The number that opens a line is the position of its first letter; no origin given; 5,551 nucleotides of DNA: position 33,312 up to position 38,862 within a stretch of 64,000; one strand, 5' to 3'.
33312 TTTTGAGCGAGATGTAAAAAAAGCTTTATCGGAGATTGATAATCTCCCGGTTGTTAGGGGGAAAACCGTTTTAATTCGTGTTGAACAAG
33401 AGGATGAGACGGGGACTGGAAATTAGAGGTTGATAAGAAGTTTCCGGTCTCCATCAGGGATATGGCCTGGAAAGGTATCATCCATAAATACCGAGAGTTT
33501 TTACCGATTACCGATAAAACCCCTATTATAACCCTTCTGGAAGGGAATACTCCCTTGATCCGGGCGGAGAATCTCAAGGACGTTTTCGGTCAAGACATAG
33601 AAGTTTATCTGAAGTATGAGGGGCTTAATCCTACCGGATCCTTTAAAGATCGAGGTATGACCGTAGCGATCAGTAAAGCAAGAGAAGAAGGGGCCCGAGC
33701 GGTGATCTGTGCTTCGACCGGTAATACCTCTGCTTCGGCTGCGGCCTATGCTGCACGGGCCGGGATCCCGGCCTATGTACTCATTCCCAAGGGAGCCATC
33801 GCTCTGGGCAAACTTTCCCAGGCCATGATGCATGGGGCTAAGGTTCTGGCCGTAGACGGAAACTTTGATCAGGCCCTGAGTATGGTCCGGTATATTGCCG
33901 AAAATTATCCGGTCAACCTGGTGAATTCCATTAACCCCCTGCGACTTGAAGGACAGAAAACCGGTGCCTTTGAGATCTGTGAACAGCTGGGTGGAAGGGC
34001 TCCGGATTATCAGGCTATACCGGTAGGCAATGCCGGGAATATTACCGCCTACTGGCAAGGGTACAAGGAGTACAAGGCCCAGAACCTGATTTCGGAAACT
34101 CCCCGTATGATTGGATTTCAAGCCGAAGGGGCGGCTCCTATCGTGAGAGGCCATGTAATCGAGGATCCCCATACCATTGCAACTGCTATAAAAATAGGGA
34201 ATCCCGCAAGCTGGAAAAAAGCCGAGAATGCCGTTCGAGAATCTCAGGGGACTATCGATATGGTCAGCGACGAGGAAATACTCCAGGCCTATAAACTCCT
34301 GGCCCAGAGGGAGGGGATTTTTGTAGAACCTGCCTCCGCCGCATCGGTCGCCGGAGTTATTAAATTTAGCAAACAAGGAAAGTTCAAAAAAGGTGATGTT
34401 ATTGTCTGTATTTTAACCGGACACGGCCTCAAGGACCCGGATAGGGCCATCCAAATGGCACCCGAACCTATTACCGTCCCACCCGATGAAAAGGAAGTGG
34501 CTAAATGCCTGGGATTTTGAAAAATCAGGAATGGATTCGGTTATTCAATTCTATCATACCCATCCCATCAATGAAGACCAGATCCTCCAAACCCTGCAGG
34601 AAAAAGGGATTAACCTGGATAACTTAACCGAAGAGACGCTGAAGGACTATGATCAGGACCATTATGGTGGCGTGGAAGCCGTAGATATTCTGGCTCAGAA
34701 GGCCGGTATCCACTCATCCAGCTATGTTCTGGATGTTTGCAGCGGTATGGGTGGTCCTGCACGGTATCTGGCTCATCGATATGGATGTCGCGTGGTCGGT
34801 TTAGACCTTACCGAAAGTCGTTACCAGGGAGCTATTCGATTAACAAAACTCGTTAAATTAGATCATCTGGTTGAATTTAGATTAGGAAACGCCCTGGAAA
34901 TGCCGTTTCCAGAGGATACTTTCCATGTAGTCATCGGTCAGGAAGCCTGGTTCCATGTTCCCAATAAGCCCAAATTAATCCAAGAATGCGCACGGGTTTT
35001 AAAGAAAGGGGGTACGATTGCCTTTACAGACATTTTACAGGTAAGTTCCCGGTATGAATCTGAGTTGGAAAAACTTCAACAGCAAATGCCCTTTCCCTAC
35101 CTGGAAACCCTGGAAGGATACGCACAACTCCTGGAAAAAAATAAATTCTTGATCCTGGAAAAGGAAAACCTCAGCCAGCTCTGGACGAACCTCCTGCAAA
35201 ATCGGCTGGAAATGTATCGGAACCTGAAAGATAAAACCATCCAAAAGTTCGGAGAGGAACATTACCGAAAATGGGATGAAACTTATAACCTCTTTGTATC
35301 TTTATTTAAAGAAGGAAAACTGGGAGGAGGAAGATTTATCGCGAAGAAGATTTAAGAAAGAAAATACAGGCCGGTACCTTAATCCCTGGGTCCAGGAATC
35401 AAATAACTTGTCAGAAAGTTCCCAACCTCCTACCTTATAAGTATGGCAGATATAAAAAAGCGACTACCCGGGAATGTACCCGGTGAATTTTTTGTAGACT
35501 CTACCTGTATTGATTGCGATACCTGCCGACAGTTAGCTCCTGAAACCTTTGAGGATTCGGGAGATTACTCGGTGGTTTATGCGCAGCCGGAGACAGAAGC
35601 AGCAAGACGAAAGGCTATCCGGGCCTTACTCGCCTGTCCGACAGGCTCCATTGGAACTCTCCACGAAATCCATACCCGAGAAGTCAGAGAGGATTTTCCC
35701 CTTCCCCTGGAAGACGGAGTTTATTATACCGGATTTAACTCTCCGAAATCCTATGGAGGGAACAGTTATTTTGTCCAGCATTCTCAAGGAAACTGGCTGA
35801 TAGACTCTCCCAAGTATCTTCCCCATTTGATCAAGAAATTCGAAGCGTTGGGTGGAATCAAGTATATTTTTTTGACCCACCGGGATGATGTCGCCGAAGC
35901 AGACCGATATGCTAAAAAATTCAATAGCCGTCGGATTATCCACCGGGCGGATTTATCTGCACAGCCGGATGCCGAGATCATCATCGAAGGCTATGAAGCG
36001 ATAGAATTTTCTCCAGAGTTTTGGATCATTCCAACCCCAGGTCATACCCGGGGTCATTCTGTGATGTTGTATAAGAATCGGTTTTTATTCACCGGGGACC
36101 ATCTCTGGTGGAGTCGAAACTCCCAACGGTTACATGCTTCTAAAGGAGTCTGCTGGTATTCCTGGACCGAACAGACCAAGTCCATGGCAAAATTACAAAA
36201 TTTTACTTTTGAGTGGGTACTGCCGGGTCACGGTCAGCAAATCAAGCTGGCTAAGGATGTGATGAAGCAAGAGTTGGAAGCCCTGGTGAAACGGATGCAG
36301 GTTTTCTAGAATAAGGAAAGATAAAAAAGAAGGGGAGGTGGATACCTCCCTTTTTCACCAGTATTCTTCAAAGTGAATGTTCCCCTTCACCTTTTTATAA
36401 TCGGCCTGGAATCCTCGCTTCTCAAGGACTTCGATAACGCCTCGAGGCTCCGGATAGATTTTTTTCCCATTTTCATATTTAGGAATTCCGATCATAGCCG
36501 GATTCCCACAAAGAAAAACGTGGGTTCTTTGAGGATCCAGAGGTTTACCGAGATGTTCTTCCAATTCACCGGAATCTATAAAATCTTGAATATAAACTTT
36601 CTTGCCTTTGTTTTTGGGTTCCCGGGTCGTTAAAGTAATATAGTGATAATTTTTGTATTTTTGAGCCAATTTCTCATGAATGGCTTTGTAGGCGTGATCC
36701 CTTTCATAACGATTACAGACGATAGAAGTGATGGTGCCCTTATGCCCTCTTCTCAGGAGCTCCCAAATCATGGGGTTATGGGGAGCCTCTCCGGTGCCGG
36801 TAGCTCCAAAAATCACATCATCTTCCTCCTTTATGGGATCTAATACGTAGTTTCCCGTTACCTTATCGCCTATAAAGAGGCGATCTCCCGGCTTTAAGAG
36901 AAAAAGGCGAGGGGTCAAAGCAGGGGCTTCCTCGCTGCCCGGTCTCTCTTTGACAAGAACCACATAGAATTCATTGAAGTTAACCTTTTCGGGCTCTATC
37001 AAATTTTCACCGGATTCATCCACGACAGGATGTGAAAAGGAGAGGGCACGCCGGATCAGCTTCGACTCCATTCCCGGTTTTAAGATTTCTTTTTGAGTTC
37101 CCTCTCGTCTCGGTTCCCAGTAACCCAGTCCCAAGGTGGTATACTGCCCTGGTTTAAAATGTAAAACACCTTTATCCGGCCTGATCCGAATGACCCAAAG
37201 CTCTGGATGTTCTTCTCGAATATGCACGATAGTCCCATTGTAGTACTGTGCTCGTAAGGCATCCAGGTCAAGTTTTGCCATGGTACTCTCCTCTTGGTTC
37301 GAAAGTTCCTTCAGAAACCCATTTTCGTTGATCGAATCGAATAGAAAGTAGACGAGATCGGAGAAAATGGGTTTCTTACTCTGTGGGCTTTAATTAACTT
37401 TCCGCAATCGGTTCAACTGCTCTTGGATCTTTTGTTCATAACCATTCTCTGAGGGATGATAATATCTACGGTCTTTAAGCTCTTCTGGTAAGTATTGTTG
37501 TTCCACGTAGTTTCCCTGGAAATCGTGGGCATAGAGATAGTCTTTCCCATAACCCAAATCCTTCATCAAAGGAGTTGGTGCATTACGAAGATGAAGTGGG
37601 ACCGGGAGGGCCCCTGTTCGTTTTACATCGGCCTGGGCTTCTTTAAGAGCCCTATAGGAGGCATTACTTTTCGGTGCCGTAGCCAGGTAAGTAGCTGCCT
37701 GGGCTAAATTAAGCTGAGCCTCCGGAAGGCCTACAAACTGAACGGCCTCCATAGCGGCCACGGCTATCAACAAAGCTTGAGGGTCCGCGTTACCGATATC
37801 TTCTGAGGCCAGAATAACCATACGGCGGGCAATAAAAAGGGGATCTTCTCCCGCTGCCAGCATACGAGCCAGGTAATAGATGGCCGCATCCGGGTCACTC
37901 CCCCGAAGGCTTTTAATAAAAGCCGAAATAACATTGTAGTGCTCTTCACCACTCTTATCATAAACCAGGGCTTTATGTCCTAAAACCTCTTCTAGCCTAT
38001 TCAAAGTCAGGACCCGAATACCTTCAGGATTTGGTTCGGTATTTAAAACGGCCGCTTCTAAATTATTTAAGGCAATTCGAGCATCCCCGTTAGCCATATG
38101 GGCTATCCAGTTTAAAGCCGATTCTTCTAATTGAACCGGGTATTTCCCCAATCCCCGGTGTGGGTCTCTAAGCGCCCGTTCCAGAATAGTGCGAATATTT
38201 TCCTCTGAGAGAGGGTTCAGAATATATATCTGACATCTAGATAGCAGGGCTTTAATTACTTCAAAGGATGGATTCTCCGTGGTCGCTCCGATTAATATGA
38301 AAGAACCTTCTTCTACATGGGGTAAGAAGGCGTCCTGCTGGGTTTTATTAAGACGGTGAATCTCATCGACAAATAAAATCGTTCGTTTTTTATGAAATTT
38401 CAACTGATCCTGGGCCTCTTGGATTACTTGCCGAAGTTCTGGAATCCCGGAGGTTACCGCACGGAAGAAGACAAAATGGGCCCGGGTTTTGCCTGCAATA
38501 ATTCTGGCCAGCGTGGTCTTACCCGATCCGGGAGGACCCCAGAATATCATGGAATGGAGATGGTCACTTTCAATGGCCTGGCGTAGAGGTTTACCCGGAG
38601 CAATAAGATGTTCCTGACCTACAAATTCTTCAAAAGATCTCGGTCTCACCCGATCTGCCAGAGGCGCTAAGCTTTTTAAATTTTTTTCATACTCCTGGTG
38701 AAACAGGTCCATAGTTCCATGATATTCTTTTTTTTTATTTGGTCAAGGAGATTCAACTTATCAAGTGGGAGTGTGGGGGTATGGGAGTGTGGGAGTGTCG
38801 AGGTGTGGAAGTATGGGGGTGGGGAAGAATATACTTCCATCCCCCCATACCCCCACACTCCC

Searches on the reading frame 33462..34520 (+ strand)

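Call 49: search_protein_families(library=pfam, proteins=[window:33462-34520:+], max_evalue=0.00001)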
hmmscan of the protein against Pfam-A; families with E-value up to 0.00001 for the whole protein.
window:33462-34520:+ (352 aa): 1 family
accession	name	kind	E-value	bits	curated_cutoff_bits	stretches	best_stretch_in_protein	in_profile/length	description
PF00291.31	PALP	-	2e-79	267.4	35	1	23-320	1-295/295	Pyridoxal-phosphate dependent enzyme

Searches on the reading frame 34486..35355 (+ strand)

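Call 49: search_protein_families(library=pfam, proteins=[window:34486-35355:+], max_evalue=0.00001)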
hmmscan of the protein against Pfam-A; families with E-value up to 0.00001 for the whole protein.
window:34486-35355:+ (289 aa): 7 families
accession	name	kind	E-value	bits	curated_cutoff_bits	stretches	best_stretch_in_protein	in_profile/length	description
PF08241.18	Methyltransf_11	-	1.8e-18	67.4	21.2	1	82-180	1-95/95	Methyltransferase domain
PF13649.12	Methyltransf_25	-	9.3e-18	65.2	27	1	81-176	1-97/97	Methyltransferase domain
PF13847.12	Methyltransf_31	-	3.5e-14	53.2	27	1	76-197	2-114/145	Methyltransferase domain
PF02353.26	CMAS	-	6.6e-13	49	27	1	65-277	50-266/273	Mycolic acid cyclopropane synthetase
PF13489.12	Methyltransf_23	-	4e-10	40.1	27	1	75-218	20-156/164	Methyltransferase domain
PF01209.24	Ubie_methyltran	-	4.2e-08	33.3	20.1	1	74-185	44-156/233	ubiE/COQ5 methyltransferase family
PF08242.18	Methyltransf_12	-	4.1e-06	27.9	30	1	82-178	1-98/98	Methyltransferase domain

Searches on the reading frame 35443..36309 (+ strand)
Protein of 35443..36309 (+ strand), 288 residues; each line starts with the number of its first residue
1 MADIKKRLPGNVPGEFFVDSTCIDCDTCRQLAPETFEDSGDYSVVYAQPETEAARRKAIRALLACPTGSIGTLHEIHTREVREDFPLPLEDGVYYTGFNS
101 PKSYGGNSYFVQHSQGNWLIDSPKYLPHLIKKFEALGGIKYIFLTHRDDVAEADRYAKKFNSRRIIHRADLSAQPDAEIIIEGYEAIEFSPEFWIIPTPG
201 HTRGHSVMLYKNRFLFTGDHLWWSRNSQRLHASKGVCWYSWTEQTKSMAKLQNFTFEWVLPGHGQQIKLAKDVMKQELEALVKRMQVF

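Call 49: search_protein_families(library=pfam, proteins=[window:35443-36309:+], max_evalue=0.00001)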
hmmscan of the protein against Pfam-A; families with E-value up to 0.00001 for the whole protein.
window:35443-36309:+ (288 aa): 1 family
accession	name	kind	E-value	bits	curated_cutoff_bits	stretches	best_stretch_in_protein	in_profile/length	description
PF13370.11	Fer4_13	-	3.6e-19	69.6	24.5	1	18-72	1-58/58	4Fe-4S single cluster domain of Ferredoxin I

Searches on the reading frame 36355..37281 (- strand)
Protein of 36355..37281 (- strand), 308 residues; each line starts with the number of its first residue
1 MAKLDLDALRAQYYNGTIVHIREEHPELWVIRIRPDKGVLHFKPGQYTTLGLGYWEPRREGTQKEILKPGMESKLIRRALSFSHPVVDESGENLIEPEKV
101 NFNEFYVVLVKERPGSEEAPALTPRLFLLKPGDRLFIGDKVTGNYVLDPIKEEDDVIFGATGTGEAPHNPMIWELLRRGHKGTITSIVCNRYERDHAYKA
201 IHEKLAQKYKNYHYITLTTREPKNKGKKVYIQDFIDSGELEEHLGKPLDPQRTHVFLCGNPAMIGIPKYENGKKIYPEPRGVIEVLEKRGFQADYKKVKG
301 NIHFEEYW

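Call 49: search_protein_families(library=pfam, proteins=[window:36355-37281:-], max_evalue=0.00001)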
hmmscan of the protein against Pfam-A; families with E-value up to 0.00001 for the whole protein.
window:36355-37281:- (308 aa): 1 family
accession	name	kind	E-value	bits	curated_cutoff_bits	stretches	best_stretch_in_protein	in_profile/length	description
PF00175.26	NAD_binding_1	-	5.1e-15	56.5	22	1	160-265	3-105/109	Oxidoreductase NAD-binding domain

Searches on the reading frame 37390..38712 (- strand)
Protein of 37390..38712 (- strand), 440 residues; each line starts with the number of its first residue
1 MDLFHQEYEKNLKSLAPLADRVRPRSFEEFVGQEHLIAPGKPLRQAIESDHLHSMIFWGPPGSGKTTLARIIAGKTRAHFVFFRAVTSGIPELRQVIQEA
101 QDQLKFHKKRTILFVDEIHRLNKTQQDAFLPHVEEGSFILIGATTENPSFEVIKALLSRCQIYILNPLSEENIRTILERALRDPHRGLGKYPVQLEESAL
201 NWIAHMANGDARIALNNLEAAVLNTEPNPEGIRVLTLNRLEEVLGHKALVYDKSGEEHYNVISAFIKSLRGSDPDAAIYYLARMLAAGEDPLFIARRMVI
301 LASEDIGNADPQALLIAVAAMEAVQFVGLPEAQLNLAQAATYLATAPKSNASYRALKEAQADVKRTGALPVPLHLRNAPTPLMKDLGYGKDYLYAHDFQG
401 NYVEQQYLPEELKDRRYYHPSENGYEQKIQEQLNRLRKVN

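Call 49: search_protein_families(library=pfam, proteins=[window:37390-38712:-], max_evalue=0.00001)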
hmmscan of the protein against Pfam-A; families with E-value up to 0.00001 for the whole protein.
window:37390-38712:- (440 aa): 5 families
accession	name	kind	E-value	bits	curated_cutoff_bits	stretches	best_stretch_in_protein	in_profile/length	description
PF12002.13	MgsA_C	-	6.4e-77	257.6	27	1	271-436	1-166/167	MgsA AAA+ ATPase C terminal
PF16193.11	AAA_assoc_2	-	1.2e-27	96.4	34.3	1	190-270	2-81/81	AAA C-terminal domain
PF00004.35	AAA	-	9.6e-18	65.3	21.2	1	55-167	1-130/131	ATPase family associated with various cellular activities (AAA)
PF05496.18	RuvB_N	-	1.4e-14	54.6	27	1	22-142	1-118/159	Holliday junction DNA helicase RuvB P-loop domain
PF13173.12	AAA_14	-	4.5e-06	27.1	27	0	56-169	6-124/129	AAA domain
